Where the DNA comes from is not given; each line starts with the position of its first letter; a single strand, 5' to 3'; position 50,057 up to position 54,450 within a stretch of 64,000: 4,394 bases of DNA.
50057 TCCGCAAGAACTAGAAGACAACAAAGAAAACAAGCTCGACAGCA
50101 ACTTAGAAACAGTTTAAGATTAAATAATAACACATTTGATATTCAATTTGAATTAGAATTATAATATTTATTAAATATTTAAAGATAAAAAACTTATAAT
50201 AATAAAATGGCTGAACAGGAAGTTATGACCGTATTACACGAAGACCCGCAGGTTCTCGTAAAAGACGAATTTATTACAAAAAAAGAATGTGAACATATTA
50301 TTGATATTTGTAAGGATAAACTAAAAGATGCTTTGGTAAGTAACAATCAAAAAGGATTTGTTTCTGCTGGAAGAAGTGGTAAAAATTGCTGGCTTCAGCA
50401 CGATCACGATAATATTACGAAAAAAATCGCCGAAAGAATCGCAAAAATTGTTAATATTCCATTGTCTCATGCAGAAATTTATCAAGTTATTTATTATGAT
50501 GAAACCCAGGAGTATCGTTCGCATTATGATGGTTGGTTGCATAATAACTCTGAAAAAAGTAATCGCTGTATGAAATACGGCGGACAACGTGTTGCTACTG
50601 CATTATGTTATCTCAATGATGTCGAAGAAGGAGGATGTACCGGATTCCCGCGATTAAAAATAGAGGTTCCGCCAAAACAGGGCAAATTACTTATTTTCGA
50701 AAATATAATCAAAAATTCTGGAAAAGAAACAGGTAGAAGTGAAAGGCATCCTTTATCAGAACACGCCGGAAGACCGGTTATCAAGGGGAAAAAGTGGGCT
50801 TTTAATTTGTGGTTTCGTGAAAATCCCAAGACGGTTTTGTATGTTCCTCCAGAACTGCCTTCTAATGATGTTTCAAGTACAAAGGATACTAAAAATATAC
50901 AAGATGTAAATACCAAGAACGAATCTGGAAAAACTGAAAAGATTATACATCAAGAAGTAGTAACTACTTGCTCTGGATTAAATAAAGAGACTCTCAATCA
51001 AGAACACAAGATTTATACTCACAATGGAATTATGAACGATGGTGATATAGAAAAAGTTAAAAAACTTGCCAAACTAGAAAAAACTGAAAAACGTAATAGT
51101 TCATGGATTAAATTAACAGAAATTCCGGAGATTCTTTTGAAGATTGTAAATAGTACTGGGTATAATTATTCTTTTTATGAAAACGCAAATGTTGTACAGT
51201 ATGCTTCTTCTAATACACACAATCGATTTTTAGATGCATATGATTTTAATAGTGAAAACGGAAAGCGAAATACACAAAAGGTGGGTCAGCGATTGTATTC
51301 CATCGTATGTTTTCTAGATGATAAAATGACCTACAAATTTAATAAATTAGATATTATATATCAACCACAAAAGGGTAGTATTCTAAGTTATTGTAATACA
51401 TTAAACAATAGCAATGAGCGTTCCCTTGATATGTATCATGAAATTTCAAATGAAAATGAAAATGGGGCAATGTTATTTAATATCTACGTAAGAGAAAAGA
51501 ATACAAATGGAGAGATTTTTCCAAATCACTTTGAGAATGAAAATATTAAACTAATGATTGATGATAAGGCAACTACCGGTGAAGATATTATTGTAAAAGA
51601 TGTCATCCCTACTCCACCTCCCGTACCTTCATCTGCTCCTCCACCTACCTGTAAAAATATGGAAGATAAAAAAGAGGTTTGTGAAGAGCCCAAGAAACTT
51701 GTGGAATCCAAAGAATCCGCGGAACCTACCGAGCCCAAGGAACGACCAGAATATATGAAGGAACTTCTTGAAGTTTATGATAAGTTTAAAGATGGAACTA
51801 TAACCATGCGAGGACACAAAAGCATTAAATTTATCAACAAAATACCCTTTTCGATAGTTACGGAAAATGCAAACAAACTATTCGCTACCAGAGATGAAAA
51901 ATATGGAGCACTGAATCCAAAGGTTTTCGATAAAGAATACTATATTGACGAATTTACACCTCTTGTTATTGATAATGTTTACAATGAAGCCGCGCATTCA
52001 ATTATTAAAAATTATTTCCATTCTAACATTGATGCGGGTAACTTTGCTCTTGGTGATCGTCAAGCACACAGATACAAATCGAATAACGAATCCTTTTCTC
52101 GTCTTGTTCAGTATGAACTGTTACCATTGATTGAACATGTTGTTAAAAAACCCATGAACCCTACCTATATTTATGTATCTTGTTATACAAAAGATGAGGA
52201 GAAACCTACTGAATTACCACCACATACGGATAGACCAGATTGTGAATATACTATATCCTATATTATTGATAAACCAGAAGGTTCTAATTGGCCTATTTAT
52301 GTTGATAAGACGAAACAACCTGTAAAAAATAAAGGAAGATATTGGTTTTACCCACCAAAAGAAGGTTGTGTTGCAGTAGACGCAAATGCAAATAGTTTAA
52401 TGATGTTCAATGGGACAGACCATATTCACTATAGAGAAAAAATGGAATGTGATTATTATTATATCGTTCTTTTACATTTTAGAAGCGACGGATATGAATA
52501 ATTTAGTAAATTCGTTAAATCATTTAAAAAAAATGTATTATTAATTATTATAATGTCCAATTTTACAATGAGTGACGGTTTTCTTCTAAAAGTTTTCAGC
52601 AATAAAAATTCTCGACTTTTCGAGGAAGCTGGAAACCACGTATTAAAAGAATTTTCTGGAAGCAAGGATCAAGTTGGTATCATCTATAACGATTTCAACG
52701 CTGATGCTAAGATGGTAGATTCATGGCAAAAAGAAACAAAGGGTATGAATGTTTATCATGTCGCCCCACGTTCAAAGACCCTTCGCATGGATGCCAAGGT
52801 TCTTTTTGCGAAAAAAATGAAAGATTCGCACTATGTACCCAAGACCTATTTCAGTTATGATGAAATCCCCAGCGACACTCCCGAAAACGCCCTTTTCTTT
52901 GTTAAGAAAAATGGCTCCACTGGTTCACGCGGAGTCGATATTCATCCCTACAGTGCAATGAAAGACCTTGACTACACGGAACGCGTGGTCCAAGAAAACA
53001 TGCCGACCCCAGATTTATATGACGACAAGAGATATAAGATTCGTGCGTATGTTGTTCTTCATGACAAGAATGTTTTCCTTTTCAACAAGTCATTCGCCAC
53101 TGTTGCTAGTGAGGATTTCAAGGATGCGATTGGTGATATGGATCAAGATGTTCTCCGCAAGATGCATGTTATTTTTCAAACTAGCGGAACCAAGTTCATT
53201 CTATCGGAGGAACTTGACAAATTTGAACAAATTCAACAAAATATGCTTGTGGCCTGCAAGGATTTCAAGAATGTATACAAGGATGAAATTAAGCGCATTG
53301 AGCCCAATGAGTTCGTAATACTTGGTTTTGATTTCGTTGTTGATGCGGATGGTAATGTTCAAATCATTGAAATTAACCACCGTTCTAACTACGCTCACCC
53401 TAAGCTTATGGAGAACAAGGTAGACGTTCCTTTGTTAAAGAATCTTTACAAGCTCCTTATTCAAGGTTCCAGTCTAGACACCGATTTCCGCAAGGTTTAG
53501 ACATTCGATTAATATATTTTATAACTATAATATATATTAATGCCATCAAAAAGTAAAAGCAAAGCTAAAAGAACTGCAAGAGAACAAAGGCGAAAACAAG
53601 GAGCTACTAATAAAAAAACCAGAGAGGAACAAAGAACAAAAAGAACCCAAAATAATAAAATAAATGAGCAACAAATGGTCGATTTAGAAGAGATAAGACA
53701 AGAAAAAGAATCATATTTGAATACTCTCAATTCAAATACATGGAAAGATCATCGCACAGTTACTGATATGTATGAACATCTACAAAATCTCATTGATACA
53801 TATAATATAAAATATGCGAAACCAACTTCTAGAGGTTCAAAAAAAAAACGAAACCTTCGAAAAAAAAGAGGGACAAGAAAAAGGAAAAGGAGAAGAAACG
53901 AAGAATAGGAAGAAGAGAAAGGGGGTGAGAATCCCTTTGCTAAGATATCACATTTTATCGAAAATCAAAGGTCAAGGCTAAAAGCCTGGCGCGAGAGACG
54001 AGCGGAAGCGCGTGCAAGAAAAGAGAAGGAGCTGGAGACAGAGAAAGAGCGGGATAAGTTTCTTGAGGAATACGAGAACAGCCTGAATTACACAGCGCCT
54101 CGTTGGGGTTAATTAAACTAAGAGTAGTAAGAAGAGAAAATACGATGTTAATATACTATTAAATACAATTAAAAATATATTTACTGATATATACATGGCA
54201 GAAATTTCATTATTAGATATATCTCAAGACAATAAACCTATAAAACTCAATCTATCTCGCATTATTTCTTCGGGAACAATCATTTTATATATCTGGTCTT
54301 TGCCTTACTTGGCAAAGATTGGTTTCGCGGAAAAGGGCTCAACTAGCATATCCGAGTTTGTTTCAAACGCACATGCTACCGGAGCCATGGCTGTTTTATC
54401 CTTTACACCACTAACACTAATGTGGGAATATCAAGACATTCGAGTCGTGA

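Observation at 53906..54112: In-frame TAG followed by a 67-codon open, GC-rich extension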

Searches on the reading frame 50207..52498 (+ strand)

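Call 42: search_protein_families(library=pfam, proteins=[window:50207-52498:+], max_evalue=0.1)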
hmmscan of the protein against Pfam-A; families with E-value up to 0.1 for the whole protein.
window:50207-52498:+ (764 aa): 2 families
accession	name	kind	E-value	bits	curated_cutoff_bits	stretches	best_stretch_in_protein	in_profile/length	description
PF13640.12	2OG-FeII_Oxy_3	-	1.1e-13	52.4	27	1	93-204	2-98/98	2OG-Fe(II) oxygenase superfamily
PF10983.13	DUF2793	-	0.071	13.4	27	0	706-738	53-85/87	Protein of unknown function (DUF2793)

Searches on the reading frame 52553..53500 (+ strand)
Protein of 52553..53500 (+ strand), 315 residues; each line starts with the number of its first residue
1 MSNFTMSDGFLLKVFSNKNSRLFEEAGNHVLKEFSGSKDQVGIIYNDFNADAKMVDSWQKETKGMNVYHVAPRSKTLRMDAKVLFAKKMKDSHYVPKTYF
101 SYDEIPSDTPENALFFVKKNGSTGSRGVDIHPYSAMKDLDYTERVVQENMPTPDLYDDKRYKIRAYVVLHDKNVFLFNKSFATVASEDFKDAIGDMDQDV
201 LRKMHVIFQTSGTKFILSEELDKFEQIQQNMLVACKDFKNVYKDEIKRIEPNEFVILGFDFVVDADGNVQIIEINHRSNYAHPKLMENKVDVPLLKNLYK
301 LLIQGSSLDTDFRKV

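Call 7: find_related_loci(query=window:52553-53497:+, collection=viral_contigs, flank=6000)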
Query window:52553-53497:+ (315 aa) in viral_contigs; peptide patterns used: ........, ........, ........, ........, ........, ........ (x = any residue, [..] = any of these).
8 stretches matched a pattern; 4 encode a relative of the query (tblastn E <= 1e-3); 4 distinct loci.
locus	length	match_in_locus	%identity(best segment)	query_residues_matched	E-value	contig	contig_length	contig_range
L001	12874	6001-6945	95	1-315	0e+0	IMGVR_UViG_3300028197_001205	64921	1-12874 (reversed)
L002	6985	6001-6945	86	1-315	0e+0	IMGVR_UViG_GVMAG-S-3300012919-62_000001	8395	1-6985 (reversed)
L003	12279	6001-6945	85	1-315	0e+0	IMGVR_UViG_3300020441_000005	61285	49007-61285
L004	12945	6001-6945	85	1-315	0e+0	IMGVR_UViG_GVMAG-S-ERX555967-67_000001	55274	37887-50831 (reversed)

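Call 42: search_protein_families(library=pfam, proteins=[window:52553-53497:+], max_evalue=0.1)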
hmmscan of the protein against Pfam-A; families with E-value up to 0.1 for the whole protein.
window:52553-53497:+ (315 aa): 3 families
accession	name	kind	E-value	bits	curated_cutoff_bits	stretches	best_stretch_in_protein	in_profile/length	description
PF03133.20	TTL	-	1.6e-12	47.7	20.1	2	66-199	40-155/292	Tubulin-tyrosine ligase family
PF14398.11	ATPgrasp_YheCD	-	0.00029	20.6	26.8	1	229-291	179-241/255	YheC/D like ATP-grasp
PF14397.11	ATPgrasp_ST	-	0.0072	16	31.4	1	256-290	234-268/278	Sugar-transfer associated ATP-grasp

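Call 47: find_encoding_contigs(protein=window:52553-53500:+, flank=1500, max_places=10)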
Protein window:52553-53500:+ (315 aa): 2 contigs read that carry it; 2 places shown.
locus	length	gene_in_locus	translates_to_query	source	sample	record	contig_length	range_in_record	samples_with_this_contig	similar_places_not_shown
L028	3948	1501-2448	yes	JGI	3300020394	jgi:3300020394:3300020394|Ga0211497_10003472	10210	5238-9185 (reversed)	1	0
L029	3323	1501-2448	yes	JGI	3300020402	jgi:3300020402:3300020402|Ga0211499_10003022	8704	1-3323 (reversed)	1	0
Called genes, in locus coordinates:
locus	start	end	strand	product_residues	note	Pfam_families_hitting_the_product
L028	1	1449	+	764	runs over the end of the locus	PF13640:2OG-FeII_Oxy_3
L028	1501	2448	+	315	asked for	PF03133:TTL (weak)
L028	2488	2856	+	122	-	-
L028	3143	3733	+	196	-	-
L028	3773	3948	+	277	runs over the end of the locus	PF04724:Glyco_transf_17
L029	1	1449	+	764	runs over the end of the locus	PF13640:2OG-FeII_Oxy_3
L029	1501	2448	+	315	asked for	PF03133:TTL (weak)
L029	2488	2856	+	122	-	-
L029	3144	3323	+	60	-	?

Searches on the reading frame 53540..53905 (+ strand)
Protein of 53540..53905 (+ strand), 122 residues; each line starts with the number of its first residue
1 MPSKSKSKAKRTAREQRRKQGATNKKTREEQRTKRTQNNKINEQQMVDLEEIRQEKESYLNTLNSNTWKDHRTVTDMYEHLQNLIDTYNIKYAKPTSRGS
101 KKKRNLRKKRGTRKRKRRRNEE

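Call 36: find_related_loci(query=window:53540-53905:+, collection=viral_contigs, flank=3000)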
Query window:53540-53905:+ (122 aa) in viral_contigs; peptide patterns used: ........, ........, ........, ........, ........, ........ (x = any residue, [..] = any of these).
157 stretches matched a pattern, but none encodes a relative of the query by tblastn (E <= 1e-3).
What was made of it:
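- Tried and rejected: Lineage naming: the search for closer relatives using the basic protein in IMG/VR found nothing (call 36).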

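Call 42: search_protein_families(library=pfam, proteins=[window:53540-53905:+], max_evalue=0.1)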
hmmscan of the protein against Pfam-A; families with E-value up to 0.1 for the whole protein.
window:53540-53905:+ (122 aa): 1 family
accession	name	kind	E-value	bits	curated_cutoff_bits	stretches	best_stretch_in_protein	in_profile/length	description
PF15670.10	Spem1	-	0.05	13.5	27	1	62-120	70-126/253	Spermatid maturation protein 1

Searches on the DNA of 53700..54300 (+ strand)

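Call 14: search_rna_families(source=window, start=53700, end=54300, threshold=evalue, max_evalue=10)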
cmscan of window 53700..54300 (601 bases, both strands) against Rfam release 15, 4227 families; matches with E-value up to 10: 3.
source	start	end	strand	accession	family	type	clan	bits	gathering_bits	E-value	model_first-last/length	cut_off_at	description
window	53702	53759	+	RF02153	NBR2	Gene; lncRNA;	-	17.8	40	5.2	1-63/63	no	Neighbour of BRCA1 gene 2 converved region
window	53851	53882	+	RF02098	DGCR5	Gene; lncRNA;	-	16.5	50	2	18-49/49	no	DiGeorge syndrome critical region gene 5 conserved region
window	53715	53787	-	RF00361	snoZ119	Gene; snRNA; snoRNA; CD-box;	-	16.5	70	5.3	1-98/98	no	Small nucleolar RNA Z119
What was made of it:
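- On Group I intron or other structured RNA insert: Rfam at E up to 10 gave only three chance hits, all outside the insert (call 14).
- Tried and rejected: Structured RNA or intron: Rfam at E up to 10 found nothing in the insert (call 14).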

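Call 50: search_dna_similar(query=window:53896-54139:+, collection=plasmids, mode=distant, max_evalue=0.01)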
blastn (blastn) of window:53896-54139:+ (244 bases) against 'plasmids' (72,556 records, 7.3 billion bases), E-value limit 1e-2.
No match.

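Call 51: search_dna_similar(query=window:53896-54139:+, collection=phages, mode=distant, max_evalue=0.01)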
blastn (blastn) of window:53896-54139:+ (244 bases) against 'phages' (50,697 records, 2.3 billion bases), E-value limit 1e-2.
No match.
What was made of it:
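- Tried and rejected: Plasmid and phage blastn gave nothing (calls 50, 51).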

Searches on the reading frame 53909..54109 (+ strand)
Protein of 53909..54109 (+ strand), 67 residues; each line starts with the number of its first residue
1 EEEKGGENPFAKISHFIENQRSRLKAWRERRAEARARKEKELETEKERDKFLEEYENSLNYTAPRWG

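Call 17: find_related_loci(query=window:53909-54109:+, collection=viral_contigs, flank=5000)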
Query seq(67 aa) (67 aa) in viral_contigs; peptide patterns used: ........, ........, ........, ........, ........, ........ (x = any residue, [..] = any of these).
62 stretches matched a pattern, but none encodes a relative of the query by tblastn (E <= 1e-3).

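Call 29: search_protein_representatives(protein=window:53909-54109:+)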
Query: 67 residues. Proteins with E-value up to 0.001 (for the whole library): 0; up to 1e-10: 0; up to 1e-30: 0. The best 0 are listed.
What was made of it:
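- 53814..53981 (+): Overlapping +1-frame ATG ORF. It is 55 aa in G5 genomes and becomes a 99-aa ORF covering the whole extension in G6 genomes. Never called as a gene. No predicted protein anywhere matches the extension (call 29).
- On Programmed stop-codon read-through: There are 0 homologues in 1.84 billion proteins (call 29).
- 0 hits among 1.84 billion representative proteins (call 29). No homologue of the tail exists anywhere (call 29). No donor gene found (call 29).
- Tried and rejected: phmmer of the 67-aa peptide against 1.84 billion representatives gave 0 hits (call 29).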

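Call 30: find_related_loci(query=window:53909-54109:+, collection=metagenome_contigs, flank=5000)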
Query seq(67 aa) (67 aa) in metagenome_contigs; peptide patterns used: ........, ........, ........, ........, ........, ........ (x = any residue, [..] = any of these).
599 stretches matched a pattern, but none encodes a relative of the query by tblastn (E <= 1e-3).
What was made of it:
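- None in IMG/VR or JGI metagenomes (calls 17, 30). No parent allele carrying the core has been found in any collection (calls 17, 29, 30).
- Tried and rejected: JGI metagenomes gave nothing (call 30).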

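Call 31: find_related_loci(query=window:53909-54109:+, collection=genome_contigs, flank=5000)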
Query seq(67 aa) (67 aa) in genome_contigs; peptide patterns used: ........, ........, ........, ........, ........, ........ (x = any residue, [..] = any of these).
555 stretches matched a pattern; 1 encode a relative of the query (tblastn E <= 1e-3); 1 distinct loci.
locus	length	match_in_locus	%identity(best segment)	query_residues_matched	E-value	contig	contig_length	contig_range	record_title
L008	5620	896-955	70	20-39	3e-7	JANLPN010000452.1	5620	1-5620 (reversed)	MAG: Betaproteobacteria bacterium isolate OTE_38_metabat_342 OTE_38_k141_2244726, whole genome shotgun sequence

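Call 42: search_protein_families(library=pfam, proteins=[window:53909-54109:+], max_evalue=0.1)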
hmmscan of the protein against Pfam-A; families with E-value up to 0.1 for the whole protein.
window:53909-54109:+ (67 aa): 1 family
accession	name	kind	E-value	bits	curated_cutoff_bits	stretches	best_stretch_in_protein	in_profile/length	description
PF19498.4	DUF6033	-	0.049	13.9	25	1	4-56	104-156/205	Protein of unknown function (DUF6033)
